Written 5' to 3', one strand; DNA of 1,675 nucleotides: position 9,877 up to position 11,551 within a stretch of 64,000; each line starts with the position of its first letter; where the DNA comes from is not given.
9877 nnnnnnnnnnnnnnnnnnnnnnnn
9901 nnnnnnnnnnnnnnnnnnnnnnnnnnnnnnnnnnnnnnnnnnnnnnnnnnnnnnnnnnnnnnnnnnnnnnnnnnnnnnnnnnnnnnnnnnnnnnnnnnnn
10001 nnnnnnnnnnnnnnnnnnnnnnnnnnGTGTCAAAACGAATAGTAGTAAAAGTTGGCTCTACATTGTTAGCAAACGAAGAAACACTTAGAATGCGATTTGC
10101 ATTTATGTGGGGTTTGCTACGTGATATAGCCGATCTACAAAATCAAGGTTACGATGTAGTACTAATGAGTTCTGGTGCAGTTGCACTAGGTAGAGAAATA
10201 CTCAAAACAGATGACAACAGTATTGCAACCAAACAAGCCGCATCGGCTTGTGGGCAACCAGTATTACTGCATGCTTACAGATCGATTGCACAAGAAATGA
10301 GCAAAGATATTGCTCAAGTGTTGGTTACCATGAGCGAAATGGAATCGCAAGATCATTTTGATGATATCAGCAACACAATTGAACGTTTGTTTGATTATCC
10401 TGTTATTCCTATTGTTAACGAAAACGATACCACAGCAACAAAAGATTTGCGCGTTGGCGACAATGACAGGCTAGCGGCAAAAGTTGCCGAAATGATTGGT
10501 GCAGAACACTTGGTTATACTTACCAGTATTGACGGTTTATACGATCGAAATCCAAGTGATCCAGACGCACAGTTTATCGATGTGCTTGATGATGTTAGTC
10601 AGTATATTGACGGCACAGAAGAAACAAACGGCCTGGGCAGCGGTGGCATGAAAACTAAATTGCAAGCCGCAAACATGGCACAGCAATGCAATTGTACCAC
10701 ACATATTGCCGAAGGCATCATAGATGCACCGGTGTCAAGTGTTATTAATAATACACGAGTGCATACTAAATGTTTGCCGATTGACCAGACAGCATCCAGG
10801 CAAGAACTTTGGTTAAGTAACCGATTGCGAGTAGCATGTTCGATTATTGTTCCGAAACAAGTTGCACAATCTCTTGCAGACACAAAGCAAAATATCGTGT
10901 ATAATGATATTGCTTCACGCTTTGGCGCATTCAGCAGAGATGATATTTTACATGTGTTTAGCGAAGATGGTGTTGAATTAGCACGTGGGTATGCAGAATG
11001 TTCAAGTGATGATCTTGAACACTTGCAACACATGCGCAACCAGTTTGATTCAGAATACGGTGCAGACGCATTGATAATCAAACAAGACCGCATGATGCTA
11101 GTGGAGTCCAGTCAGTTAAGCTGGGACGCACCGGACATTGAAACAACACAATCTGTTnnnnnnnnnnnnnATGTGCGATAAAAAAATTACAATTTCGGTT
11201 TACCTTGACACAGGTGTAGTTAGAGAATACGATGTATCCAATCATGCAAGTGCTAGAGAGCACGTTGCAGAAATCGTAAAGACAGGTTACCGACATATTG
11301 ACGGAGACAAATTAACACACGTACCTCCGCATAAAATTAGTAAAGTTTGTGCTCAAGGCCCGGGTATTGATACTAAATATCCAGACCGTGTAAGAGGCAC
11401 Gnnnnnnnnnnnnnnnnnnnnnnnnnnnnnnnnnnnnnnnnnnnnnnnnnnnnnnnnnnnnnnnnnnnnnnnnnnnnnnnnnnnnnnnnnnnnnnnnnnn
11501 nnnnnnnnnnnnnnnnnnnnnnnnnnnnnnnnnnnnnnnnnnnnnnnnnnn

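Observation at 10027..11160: Phage-encoded ProB-like glutamate 5-kinase with PUA domain embedded in the tRNA array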

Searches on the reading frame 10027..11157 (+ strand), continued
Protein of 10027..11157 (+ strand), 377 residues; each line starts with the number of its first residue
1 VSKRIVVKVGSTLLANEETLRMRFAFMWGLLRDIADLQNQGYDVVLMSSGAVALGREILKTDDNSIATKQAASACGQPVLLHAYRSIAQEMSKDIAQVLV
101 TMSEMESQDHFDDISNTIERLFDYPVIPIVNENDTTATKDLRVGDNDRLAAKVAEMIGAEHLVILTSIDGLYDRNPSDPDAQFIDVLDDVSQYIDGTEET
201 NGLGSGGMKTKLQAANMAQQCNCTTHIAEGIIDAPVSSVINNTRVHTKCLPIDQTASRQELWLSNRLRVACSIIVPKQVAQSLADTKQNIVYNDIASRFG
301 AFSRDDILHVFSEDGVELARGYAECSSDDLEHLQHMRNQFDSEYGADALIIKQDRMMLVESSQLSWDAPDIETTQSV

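Call 59: get_annotated_region(hit=H5, flank=6000)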
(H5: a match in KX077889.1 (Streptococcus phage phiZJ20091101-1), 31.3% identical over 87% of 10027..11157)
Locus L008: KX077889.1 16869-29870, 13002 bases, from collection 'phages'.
description: Streptococcus phage phiZJ20091101-1, complete genome.
organism: Streptococcus phage phiZJ20091101-1 (NCBI taxid 1860195)
taxonomy: Viruses; Duplodnaviria; Heunggongvirae; Uroviricota; Caudoviricetes
host: Streptococcus suis ZJ20091101; source: -; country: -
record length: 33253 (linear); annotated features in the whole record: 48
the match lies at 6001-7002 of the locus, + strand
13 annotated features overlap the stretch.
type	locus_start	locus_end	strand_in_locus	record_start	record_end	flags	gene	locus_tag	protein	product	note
CDS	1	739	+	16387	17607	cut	-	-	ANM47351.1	hypothetical protein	Phage protein; ORF30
CDS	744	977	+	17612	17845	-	-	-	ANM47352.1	hypothetical protein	hypothetical protein; ORF31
CDS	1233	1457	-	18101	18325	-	-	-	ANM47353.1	mobile element protein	Mobile element protein; ORF32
CDS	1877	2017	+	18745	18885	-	-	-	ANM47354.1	hypothetical protein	hypothetical protein; ORF33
CDS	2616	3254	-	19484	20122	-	-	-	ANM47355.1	hydroxyacylglutathione hydrolase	Hydroxyacylglutathione hydrolase; ORF34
CDS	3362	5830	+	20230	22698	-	-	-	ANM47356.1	DinG family ATP-dependent helicase YoaA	DinG family ATP-dependent helicase YoaA; ORF35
CDS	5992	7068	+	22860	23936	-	-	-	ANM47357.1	glutamate 5-kinase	Glutamate 5-kinase; ORF36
CDS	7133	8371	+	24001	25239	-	-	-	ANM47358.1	gamma-glutamyl phosphate reductase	Gamma-glutamyl phosphate reductase; ORF37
CDS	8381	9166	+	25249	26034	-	-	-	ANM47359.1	pyrroline-5-carboxylate reductase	Pyrroline-5-carboxylate reductase; ORF38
CDS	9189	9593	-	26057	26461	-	-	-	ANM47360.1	TetR family transcriptional regulator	TetR family transcriptional regulator; ORF39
CDS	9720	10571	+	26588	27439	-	-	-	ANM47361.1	DegV family protein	DegV family protein; ORF40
CDS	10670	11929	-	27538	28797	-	-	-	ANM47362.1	putative transcriptional regulator of pyridoxine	Predicted transcriptional regulator of pyridoxi; ORF41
CDS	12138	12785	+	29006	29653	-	-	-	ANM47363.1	UPF0246 protein YaaA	UPF0246 protein YaaA; ORF42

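Call 60: get_annotated_region(hit=H1, flank=5000)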
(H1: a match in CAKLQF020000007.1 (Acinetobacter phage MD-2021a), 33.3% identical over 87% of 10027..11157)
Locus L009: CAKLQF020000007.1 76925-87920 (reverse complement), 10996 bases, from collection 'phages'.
description: Acinetobacter phage MD-2021a strain 5899STDY8049186 genome assembly, contig: ERS3583562SCcontig000007, whole genome shotgun sequence.
organism: Acinetobacter phage MD-2021a (NCBI taxid 2899278)
taxonomy: Viruses; Duplodnaviria; Heunggongvirae; Uroviricota; Caudoviricetes
host: -; source: not known; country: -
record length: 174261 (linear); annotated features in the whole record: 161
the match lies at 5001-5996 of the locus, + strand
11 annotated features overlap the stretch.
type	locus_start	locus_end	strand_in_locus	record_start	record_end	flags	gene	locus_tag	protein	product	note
CDS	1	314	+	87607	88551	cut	rarD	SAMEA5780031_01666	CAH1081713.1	RarD protein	-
CDS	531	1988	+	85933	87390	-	gapA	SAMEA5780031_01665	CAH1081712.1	glyceraldehyde 3-phosphate dehydrogenase A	-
CDS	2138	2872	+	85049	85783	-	-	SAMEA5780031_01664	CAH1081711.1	Uncharacterised protein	-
CDS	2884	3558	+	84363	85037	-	-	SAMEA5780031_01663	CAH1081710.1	Uncharacterised protein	-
CDS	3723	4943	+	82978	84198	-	yhbZ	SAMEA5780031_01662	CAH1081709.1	putative GTP-binding factor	-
CDS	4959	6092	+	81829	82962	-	proB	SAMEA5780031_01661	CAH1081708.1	gamma-glutamyl kinase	-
CDS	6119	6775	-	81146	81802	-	-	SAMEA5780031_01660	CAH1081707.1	HAD family hydrolase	-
CDS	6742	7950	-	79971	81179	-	yaiW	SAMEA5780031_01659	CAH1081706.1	lipoprotein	-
CDS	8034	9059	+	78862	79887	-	dusB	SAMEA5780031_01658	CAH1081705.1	tRNA-dihydrouridine synthase B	-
CDS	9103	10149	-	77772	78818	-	-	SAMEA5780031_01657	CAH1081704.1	putative 2-nitropropane dioxygenase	-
CDS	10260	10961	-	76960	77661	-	-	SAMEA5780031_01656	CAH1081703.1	VIT family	-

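Call 64: find_encoding_contigs(protein=P0006, flank=10000, max_places=3)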
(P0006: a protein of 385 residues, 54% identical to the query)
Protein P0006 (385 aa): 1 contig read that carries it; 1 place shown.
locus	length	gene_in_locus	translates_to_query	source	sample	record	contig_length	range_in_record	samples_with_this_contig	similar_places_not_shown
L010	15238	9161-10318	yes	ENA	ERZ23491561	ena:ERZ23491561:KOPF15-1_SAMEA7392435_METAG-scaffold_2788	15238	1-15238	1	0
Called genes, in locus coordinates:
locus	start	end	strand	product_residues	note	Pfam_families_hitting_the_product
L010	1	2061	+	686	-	?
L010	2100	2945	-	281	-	PF00763:THF_DHG_CYH, PF02882:THF_DHG_CYH_C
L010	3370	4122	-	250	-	-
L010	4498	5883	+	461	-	PF04389:Peptidase_M28 (weak), PF01546:Peptidase_M20, PF07687:M20_dimer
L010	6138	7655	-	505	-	PF00474:SSF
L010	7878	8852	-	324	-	PF14748:P5CR_dimer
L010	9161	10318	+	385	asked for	PF00696:AA_kinase, PF01472:PUA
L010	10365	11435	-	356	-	PF02812:ELFV_dehydrog_N, PF00208:ELFV_dehydrog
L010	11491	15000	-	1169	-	PF02775:TPP_enzyme_C (faint), PF01558:POR, PF20169:DUF6537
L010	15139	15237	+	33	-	?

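Call 67: find_related_loci(query=A2, collection=genome_contigs, flank=6000)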
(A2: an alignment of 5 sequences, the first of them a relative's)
Query A2 (385 aa) in genome_contigs; peptide patterns used: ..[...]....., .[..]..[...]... (x = any residue, [..] = any of these).
168 stretches matched a pattern; 7 encode a relative of the query (tblastn E <= 1e-3); 7 distinct loci.
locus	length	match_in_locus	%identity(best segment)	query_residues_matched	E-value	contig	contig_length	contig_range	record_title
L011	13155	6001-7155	99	1-385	0e+0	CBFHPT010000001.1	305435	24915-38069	MAG: Luminiphilus sp. isolate AGTU_6C_bin_7_strict genome assembly, contig: AGTU_6C_bin_7_strict_c1, whole genome shotgu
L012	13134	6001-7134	62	1-378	3e-161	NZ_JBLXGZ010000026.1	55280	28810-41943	MAG: Kordiimonas sp. isolate ET05-09 T05maxbin_out.036_metabat.2RE.5K@26, whole genome shotgun sequence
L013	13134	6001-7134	62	1-378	2e-160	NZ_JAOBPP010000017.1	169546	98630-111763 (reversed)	Kordiimonas aestuarii strain JCM 17742 SW46_5_169546, whole genome shotgun sequence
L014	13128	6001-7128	61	1-376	4e-159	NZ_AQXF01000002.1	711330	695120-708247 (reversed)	Kordiimonas gwangyangensis DSM 19435 = JCM 12864 strain DSM 19435 B150DRAFT_scaffold_1.2_C, whole genome shotgun sequenc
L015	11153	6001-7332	99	1-385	0e+0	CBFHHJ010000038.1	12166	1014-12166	MAG: Luminiphilus sp. isolate AGTU_41_bin_34_indper genome assembly, contig: AGTU_41_bin_34_indper_c38, whole genome sho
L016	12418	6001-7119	57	3-375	1e-143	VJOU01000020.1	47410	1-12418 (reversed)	Glycocaulis profundi strain ZYF765 scaffold_19, whole genome shotgun sequence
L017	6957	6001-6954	32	2-315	3e-37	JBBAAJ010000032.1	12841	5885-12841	MAG: Candidatus Peribacteraceae bacterium isolate SO_2017_GW3_39 scaffold_2456_c1_OW296A_2017, whole genome shotgun sequ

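Call 78: find_related_loci(query=A3, collection=metagenome_contigs, flank=10000)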
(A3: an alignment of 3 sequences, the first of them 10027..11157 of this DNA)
Query A3 (377 aa) in metagenome_contigs; peptide patterns used: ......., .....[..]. (x = any residue, [..] = any of these).
377 stretches matched a pattern; 3 encode a relative of the query (tblastn E <= 1e-3); 3 distinct loci.
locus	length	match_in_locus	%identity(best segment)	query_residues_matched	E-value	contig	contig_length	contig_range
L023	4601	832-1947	83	1-372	0e+0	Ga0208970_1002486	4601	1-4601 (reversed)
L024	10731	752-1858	77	1-369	0e+0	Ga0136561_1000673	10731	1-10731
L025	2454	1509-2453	88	1-315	0e+0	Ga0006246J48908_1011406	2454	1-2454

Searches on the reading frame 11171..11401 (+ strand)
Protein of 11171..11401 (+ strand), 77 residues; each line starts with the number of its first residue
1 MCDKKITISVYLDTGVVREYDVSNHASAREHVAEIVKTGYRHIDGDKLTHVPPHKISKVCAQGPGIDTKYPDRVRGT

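Call 16: search_protein_families(library=pfam, proteins=[window:11171-11401:+], max_evalue=0.01)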
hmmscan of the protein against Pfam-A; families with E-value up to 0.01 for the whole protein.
window:11171-11401:+ (77 aa): 0 families

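Call 70: search_protein_families(library=phrogs, proteins=[window:11171-11401:+], max_evalue=0.01)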
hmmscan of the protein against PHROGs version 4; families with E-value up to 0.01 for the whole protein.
window:11171-11401:+ (77 aa): 1 family
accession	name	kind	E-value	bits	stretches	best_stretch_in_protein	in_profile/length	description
phrog_14177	-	unknown function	8.5e-24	85.6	1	4-77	117-194/194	-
